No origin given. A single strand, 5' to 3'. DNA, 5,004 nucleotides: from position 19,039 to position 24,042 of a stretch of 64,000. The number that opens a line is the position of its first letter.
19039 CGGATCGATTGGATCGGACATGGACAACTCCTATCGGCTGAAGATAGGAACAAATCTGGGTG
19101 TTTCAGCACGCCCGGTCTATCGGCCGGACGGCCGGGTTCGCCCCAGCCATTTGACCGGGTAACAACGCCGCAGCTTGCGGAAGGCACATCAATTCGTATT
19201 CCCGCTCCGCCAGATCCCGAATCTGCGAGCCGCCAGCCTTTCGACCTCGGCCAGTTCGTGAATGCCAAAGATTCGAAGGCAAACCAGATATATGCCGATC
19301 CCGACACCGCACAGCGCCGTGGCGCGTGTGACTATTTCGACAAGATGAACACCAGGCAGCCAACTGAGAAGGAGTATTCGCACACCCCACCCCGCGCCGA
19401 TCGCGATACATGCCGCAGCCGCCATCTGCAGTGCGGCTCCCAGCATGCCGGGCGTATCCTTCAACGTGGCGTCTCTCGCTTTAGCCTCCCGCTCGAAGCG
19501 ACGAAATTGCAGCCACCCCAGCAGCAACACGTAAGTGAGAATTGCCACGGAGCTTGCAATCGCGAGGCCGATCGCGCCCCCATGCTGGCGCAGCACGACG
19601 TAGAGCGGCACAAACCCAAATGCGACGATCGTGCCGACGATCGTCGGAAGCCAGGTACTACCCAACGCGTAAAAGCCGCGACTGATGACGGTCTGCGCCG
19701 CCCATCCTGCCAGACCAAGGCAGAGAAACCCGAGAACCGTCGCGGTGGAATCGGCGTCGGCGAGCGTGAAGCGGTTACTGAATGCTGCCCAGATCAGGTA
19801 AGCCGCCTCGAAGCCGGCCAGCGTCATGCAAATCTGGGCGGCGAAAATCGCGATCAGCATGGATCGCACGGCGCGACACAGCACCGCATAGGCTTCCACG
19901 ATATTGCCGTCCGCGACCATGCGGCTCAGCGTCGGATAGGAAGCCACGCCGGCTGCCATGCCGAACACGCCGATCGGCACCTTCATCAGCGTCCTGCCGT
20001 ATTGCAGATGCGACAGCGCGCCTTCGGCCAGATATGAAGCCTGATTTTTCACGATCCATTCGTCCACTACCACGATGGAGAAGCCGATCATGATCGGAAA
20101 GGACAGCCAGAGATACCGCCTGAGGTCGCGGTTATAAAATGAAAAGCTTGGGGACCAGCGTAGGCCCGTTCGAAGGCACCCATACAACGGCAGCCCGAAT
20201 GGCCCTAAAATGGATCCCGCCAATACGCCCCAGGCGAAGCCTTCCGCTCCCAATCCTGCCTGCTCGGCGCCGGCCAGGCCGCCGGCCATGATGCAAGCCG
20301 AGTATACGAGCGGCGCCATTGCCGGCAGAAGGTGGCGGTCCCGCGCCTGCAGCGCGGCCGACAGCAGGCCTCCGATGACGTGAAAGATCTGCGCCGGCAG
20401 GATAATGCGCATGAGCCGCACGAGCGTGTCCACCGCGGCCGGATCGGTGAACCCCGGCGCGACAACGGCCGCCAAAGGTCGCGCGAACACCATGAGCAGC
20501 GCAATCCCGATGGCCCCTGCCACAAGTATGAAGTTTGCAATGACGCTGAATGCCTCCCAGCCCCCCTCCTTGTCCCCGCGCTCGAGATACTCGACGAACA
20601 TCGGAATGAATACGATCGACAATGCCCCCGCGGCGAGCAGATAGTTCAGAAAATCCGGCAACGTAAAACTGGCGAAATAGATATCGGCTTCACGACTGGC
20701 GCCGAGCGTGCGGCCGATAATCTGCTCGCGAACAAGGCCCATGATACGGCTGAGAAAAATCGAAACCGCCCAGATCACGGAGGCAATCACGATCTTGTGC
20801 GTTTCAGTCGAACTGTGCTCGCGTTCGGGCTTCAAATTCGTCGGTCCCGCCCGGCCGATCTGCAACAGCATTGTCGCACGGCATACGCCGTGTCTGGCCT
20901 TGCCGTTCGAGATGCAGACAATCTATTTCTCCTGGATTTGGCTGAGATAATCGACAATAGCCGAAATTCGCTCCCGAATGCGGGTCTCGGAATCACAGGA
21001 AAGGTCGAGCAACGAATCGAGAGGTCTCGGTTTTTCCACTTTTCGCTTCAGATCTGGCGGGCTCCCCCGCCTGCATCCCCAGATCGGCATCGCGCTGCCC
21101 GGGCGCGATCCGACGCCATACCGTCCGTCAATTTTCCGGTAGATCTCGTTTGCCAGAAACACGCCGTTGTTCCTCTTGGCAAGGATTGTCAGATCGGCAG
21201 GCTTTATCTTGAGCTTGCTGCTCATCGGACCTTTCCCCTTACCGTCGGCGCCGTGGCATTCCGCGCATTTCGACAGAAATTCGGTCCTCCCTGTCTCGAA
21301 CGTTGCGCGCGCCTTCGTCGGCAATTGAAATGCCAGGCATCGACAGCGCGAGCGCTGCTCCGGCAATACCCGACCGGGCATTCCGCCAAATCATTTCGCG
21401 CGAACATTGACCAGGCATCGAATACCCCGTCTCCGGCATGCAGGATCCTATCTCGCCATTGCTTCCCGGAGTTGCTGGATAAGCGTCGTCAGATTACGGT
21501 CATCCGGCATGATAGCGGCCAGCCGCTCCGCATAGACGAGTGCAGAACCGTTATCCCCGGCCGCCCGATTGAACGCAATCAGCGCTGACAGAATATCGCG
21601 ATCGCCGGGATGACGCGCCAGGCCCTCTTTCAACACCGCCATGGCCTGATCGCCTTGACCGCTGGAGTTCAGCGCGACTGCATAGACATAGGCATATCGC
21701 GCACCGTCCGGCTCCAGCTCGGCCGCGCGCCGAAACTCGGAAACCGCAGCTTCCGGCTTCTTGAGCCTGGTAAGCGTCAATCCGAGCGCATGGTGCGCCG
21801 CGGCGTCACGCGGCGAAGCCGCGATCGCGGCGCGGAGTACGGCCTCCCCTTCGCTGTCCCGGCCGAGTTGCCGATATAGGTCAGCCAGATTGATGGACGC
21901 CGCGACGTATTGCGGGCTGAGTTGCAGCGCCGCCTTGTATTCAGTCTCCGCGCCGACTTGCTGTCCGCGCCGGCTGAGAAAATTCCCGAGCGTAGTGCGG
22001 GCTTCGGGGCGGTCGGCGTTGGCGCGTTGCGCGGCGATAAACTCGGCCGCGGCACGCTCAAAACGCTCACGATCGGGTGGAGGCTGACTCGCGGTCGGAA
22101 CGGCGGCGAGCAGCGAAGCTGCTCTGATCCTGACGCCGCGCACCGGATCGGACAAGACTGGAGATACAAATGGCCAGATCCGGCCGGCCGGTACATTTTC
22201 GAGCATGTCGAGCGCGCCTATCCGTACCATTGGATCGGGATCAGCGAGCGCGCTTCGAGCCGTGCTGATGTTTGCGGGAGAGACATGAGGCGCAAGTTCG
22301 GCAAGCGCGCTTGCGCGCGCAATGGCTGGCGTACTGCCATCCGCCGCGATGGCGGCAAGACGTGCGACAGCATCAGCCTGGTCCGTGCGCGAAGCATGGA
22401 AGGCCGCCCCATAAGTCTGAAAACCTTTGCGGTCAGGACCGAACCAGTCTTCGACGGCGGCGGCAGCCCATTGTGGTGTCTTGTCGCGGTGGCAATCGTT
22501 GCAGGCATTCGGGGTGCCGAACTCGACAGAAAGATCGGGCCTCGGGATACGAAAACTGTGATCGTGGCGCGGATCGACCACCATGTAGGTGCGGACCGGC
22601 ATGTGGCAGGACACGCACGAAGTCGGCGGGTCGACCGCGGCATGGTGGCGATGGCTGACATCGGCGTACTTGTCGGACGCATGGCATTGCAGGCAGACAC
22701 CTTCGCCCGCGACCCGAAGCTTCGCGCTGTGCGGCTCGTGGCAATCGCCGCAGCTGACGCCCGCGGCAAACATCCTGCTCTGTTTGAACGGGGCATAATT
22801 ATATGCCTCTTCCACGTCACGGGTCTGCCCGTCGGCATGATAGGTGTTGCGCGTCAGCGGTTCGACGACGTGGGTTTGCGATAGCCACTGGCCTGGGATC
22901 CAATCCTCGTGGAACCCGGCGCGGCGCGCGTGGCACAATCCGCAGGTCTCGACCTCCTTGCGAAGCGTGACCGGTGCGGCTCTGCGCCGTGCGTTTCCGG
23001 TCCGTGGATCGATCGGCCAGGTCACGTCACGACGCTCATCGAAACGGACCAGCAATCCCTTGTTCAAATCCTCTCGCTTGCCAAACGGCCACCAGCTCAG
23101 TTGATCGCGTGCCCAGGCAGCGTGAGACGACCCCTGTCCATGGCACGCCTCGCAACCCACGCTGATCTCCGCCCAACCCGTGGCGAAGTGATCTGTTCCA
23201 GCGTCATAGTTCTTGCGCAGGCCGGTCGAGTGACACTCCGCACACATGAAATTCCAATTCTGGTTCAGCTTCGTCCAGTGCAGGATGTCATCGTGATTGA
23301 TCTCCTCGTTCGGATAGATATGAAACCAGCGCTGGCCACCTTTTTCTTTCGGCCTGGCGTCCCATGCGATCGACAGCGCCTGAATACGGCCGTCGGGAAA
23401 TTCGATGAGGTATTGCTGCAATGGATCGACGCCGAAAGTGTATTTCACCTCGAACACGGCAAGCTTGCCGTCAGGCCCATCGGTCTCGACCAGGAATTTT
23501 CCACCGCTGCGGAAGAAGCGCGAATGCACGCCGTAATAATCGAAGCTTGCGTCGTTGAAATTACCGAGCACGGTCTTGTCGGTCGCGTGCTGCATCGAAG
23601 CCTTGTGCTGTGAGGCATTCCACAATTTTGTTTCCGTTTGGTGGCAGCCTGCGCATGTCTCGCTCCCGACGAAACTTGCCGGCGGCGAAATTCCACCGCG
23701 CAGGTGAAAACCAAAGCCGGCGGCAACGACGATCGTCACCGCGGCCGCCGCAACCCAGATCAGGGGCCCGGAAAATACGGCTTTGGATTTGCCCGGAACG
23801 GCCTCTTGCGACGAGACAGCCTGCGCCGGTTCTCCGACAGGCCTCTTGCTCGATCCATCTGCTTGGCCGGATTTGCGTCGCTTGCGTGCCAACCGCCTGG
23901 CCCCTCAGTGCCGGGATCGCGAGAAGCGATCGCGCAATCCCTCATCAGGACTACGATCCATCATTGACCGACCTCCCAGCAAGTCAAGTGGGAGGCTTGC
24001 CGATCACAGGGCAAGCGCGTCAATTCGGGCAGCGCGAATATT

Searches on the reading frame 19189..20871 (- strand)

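Call 83: search_protein_families(library=pfam, proteins=[window:19189-20871:-], max_evalue=0.00001)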
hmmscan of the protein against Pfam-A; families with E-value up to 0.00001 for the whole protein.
window:19189-20871:- (560 aa): 1 family
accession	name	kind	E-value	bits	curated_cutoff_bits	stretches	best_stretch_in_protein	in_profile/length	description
PF03023.19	MurJ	-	3.1e-58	197.9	27.4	1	54-512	3-448/451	Lipid II flippase MurJ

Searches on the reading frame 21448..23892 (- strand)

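Call 83: search_protein_families(library=pfam, proteins=[window:21448-23892:-], max_evalue=0.00001)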
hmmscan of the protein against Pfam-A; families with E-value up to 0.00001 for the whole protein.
window:21448-23892:- (814 aa): 14 families
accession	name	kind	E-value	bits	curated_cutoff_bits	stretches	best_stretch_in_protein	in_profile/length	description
PF13428.12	TPR_14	-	2.5e-14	52.8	23.5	0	735-772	5-42/44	Tetratricopeptide repeat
PF14559.12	TPR_19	-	7.5e-14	52.3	25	2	647-703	9-65/68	Tetratricopeptide repeat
PF07719.23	TPR_2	-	1.9e-11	43.6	27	0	697-729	1-33/34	Tetratricopeptide repeat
PF14522.11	Cytochrome_C7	-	4e-11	43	24.8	0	373-404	36-66/67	Cytochrome c7 and related cytochrome c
PF13181.12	TPR_8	-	1.8e-10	40.5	25.7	0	698-729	2-33/34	Tetratricopeptide repeat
PF13431.12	TPR_17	-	2.2e-10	40.4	24.4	0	687-717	3-33/34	Tetratricopeptide repeat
PF13432.12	TPR_16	-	4.9e-10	40.1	32.7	0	668-730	2-64/65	Tetratricopeptide repeat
PF23914.1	TPR_CcmH_CycH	-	4.4e-09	36.8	42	1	686-798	39-154/158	Cytochrome c-type biogenesis protein H TPR domain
PF13414.12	TPR_11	-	8e-09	35.5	26.8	0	641-677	6-42/42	TPR repeat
PF13429.12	TPR_15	-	5.2e-07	29.8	26.2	1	634-756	151-273/280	Tetratricopeptide repeat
PF14537.11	Cytochrom_c3_2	-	5.4e-07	30.4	25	0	377-431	5-65/79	Cytochrome c3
PF09699.15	Paired_CXXCH_1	-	1.4e-06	28.3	20.6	0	376-408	5-40/41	Doubled CXXCH motif (Paired_CXXCH_1)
PF13435.11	Cytochrome_C554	-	1.9e-06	29.1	20.8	0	213-252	47-84/84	Cytochrome c554 and c-prime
PF00515.34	TPR_1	-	3.1e-06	27.2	27.8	0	697-729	1-33/34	Tetratricopeptide repeat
